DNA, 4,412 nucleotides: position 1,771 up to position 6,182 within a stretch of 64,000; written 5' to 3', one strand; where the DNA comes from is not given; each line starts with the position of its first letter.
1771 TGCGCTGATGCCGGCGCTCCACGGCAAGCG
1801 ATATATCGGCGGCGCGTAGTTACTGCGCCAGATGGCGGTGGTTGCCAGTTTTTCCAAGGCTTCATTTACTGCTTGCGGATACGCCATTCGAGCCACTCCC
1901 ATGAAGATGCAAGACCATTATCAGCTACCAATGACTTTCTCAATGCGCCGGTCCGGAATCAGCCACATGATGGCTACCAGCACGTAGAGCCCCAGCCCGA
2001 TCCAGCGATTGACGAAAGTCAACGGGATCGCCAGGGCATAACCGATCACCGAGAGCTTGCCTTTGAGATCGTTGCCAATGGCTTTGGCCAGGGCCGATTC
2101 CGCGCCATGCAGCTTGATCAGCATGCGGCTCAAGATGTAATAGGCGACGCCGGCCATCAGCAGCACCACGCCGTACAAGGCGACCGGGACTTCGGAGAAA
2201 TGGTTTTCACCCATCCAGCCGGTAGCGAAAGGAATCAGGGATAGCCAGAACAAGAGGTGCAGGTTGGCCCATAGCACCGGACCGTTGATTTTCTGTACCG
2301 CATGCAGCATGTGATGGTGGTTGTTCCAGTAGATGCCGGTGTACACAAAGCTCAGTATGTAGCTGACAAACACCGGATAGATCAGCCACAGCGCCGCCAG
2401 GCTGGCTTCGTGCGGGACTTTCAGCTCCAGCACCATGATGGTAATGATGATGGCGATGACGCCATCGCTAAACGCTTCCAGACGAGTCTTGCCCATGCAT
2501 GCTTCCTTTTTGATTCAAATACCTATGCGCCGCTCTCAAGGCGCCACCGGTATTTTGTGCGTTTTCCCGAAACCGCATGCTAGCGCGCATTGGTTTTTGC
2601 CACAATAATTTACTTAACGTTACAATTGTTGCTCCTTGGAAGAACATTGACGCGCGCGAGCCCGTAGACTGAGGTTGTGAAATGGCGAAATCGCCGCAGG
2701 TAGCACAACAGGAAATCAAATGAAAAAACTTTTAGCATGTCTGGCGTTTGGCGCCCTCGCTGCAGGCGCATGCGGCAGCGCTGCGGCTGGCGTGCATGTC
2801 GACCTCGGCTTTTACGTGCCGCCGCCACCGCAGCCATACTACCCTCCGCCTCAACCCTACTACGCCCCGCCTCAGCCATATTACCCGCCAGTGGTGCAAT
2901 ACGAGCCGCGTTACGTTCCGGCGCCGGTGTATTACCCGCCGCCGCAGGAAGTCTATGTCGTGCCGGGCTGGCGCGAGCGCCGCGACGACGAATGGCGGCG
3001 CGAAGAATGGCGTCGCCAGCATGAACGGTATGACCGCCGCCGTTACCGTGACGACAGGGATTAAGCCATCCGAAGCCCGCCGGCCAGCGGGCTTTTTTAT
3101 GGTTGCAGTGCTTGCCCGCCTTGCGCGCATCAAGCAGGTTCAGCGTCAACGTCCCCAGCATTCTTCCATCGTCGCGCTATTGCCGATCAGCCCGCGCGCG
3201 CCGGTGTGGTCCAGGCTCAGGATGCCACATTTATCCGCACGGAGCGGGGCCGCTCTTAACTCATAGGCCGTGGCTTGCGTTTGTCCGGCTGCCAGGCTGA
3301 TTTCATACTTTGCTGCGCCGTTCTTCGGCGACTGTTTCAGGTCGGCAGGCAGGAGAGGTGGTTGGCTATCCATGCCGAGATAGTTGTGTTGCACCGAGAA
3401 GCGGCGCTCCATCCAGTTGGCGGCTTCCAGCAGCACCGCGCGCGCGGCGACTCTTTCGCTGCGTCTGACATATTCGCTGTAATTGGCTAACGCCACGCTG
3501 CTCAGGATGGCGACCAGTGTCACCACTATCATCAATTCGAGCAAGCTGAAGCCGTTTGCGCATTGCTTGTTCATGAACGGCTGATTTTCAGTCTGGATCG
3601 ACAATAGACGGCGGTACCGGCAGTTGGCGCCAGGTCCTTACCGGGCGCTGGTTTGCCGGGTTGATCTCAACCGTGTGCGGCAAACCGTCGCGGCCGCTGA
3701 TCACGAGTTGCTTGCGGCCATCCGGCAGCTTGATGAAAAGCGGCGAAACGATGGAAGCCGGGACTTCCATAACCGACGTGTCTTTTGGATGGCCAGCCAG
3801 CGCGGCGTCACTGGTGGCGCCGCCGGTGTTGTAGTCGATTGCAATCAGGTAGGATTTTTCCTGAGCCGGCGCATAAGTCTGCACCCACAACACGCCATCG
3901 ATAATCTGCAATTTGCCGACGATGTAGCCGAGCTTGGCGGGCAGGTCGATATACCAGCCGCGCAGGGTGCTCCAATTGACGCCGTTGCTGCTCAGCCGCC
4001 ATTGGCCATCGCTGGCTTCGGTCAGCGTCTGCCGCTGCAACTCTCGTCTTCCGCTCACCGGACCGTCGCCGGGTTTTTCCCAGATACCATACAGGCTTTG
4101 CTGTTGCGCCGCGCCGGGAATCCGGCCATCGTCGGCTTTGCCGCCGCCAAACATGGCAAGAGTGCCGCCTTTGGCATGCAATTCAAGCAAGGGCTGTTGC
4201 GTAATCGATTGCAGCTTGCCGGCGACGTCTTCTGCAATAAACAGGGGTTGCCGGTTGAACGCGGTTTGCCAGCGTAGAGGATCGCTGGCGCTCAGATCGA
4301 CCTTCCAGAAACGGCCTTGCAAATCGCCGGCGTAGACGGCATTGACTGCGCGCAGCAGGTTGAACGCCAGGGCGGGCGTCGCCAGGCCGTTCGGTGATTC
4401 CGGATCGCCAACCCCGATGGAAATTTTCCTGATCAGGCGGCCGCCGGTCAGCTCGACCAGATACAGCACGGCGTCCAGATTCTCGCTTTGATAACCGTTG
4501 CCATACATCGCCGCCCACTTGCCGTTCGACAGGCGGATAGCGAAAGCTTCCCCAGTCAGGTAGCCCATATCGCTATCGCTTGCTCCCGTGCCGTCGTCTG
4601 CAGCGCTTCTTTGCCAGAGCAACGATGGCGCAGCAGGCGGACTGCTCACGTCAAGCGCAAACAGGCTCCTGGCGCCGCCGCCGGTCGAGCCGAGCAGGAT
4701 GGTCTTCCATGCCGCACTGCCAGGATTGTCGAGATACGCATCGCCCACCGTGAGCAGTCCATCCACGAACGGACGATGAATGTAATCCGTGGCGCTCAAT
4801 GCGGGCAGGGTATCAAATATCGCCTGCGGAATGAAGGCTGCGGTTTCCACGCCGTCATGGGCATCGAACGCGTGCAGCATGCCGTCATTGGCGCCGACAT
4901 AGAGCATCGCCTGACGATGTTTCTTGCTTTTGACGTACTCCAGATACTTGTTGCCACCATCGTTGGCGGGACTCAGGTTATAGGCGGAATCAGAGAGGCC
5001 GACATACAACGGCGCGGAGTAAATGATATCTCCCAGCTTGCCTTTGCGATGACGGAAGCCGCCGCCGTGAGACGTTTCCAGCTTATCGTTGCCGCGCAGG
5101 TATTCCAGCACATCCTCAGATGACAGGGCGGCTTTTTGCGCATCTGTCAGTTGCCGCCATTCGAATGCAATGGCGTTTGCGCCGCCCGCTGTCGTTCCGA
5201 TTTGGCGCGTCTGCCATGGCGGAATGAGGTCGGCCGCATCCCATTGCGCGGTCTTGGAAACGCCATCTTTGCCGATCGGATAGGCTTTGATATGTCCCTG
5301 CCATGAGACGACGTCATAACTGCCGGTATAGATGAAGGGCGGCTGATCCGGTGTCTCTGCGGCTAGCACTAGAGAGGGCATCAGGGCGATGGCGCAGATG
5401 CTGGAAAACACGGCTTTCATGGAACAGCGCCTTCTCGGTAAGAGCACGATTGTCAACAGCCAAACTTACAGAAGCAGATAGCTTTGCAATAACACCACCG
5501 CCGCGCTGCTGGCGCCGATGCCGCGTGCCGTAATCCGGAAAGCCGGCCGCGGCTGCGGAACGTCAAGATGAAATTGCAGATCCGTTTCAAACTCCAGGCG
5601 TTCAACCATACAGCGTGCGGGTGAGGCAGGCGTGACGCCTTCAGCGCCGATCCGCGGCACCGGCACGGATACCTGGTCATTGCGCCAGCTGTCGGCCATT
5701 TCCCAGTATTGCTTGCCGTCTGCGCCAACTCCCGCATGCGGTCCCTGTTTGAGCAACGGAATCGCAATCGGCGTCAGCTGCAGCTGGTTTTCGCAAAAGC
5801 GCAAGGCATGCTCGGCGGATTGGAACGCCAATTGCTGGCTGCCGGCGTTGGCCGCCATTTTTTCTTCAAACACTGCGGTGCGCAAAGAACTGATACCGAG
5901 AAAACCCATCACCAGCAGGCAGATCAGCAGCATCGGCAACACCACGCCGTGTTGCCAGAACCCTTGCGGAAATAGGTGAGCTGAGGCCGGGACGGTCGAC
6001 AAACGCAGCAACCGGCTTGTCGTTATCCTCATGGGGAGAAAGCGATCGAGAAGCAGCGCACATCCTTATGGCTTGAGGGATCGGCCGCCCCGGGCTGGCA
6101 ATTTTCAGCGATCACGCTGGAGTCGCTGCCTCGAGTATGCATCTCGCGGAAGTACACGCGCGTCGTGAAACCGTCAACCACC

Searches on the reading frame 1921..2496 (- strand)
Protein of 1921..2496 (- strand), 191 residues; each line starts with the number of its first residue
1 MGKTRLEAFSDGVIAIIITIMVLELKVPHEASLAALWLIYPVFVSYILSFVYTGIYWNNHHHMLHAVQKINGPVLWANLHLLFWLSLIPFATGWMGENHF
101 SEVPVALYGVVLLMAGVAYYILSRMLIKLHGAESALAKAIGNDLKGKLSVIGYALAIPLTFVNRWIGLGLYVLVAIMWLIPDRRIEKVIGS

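Call 66: find_encoding_contigs(protein=window:1921-2496:-, flank=10000, max_places=2)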
Protein window:1921-2496:- (191 aa): no gene with exactly this product is on record in the collection.

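Call 77: search_protein_families(library=pfam, proteins=[window:1921-2496:-], max_evalue=0.00001)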
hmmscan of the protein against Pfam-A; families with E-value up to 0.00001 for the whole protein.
window:1921-2496:- (191 aa): 1 family
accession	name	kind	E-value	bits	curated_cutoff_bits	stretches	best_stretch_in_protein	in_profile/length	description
PF06736.16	TMEM175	-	8.8e-32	109.9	25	1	5-89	1-88/88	Endosomal/lysosomal potassium channel TMEM175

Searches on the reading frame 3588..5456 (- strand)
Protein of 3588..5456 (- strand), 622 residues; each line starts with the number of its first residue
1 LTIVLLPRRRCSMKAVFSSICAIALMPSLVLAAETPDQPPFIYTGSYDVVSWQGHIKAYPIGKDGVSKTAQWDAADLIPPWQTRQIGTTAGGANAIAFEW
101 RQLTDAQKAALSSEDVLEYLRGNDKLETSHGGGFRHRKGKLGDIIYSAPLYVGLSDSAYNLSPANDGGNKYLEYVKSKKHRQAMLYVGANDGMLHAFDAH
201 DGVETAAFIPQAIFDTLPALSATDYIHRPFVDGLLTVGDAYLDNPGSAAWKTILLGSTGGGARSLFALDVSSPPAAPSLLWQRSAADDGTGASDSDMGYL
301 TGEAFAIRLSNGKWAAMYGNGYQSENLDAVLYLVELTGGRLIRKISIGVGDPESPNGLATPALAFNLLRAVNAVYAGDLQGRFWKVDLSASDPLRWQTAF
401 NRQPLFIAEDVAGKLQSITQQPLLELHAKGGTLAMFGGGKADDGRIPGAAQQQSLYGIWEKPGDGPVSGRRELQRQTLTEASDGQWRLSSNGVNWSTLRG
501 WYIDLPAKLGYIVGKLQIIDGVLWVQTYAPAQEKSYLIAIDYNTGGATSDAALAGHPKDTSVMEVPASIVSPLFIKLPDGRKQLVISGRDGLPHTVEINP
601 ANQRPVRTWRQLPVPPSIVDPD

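Call 77: search_protein_families(library=pfam, proteins=[window:3588-5456:-], max_evalue=0.00001)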
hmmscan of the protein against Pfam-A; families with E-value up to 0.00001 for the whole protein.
window:3588-5456:- (622 aa): 1 family
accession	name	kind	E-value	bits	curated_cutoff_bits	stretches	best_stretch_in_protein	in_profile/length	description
PF05567.17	T4P_PilY1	-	4.8e-50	171.1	28.1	1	141-482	1-402/411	PilY1 beta-propeller domain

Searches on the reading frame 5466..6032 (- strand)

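Call 77: search_protein_families(library=pfam, proteins=[window:5466-6032:-], max_evalue=0.00001)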
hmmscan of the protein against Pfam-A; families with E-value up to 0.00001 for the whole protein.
window:5466-6032:- (188 aa): 2 families
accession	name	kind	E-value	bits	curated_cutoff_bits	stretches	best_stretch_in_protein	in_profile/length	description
PF13681.11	PilX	-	3.5e-12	47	27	1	106-186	10-87/89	Type IV pilus assembly protein PilX C-term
PF14341.11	PilX_N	-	5e-06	26.9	25.5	1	30-77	3-50/51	PilX N-terminal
